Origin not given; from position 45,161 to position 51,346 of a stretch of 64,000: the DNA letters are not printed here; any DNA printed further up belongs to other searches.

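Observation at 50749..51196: Unusual N-terminus of YdbA: signal peptide followed by a second hydrophobic segment and a tandemly repeated acidic linker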

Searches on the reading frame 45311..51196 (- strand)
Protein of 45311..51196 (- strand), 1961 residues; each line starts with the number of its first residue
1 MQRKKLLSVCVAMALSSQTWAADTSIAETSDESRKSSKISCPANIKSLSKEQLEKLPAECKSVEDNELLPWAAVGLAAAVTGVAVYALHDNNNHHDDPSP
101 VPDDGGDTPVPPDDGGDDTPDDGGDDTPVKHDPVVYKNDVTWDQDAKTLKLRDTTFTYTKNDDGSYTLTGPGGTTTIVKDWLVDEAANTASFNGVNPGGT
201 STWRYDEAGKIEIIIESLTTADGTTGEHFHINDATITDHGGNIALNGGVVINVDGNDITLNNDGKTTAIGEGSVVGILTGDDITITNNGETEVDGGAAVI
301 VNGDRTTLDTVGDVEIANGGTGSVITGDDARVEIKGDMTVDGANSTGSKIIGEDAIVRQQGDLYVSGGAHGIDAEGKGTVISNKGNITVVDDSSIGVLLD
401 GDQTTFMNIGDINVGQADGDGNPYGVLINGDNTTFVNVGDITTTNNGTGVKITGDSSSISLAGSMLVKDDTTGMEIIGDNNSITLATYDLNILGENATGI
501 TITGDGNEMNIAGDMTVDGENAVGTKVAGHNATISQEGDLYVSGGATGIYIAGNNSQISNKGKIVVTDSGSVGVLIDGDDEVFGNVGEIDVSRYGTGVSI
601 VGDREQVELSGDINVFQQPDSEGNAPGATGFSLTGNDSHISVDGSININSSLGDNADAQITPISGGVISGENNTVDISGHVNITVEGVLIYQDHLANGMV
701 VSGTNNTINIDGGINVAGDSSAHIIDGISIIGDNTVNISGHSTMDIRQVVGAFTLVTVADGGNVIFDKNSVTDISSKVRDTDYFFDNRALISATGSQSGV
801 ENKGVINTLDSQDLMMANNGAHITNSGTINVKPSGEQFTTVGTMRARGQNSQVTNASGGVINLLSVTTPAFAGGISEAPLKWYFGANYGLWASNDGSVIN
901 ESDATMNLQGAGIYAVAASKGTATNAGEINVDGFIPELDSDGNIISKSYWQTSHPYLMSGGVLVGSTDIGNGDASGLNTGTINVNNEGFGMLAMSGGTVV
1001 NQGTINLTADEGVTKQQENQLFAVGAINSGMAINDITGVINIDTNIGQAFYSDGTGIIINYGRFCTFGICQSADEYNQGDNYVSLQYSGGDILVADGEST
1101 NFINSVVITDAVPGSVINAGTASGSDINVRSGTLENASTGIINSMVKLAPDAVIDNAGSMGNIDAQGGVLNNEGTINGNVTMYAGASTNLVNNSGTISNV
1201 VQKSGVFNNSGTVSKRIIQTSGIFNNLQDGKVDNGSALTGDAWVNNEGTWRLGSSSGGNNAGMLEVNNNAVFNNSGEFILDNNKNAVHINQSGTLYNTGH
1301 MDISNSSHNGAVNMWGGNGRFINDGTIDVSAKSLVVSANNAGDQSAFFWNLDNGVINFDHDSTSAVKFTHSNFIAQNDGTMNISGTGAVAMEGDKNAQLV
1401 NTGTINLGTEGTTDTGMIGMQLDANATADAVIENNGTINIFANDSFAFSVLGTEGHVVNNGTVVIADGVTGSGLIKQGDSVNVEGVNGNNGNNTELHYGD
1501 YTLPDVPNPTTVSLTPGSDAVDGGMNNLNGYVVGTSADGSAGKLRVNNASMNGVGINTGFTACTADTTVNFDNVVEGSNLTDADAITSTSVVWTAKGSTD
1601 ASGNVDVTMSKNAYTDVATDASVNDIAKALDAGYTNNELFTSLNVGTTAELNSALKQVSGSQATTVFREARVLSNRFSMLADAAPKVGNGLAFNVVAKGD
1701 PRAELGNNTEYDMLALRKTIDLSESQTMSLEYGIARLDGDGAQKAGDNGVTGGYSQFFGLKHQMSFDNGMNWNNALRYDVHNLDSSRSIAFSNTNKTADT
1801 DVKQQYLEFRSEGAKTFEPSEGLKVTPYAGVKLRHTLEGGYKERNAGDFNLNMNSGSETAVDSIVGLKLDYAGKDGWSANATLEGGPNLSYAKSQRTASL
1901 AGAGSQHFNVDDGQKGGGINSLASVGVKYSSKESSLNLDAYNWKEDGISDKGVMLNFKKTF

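Call 6: search_protein_families(library=pfam, proteins=[window:45311-51196:-], max_evalue=1)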
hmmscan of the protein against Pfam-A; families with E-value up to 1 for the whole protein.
window:45311-51196:- (1961 aa): 3 families
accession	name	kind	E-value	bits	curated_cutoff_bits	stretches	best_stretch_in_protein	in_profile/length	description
PF25784.1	BigA_N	-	1.3e-25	89.8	24.5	1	134-213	1-79/80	BigA and YdbA N-terminal beta barrel domain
PF25783.1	BigA_beta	-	3.8e-23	81.5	24.3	1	1530-1613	1-84/84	BigA beta sandwich domain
PF05593.20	RHS_repeat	-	0.035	15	22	1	196-225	12-38/38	RHS Repeat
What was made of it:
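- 45311..51196 (-): Intact ydbA/bigA-family type Va autotransporter gene (1961 aa). Pfam BigA_N scores 89.8 bits and BigA_beta 81.5 bits (call 6).
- On BigA/YdbA family: 89.8 bits against a cut-off of 24.5, and 81.5 bits against 24.3 (call 6).
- Checked: Pfam BigA_N and BigA_beta both match (call 6).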

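Call 22: search_protein_families(library=ncbifam, proteins=[window:45311-51196:-], max_evalue=0.01)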
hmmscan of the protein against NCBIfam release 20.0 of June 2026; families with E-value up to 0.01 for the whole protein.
window:45311-51196:- (1961 aa): 1 family
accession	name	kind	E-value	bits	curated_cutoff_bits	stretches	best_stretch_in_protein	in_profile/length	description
NF033178.1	auto_BigA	exception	0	1329.1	3400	3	424-1961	388-1874/1875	autotransporter adhesin BigA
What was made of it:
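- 45311..51196 (-): NCBIfam auto_BigA gives E=0 over residues 424-1961 (call 22).
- On BigA proper (NCBIfam NF033178, exception-type model): The score is 1329 bits (call 22).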

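Call 69: search_solved_structures(query=window:45311-51196:-, max_evalue=0.001)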
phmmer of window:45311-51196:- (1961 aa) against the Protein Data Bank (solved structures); distinct sequences matched with E-value up to 0.001: 0.
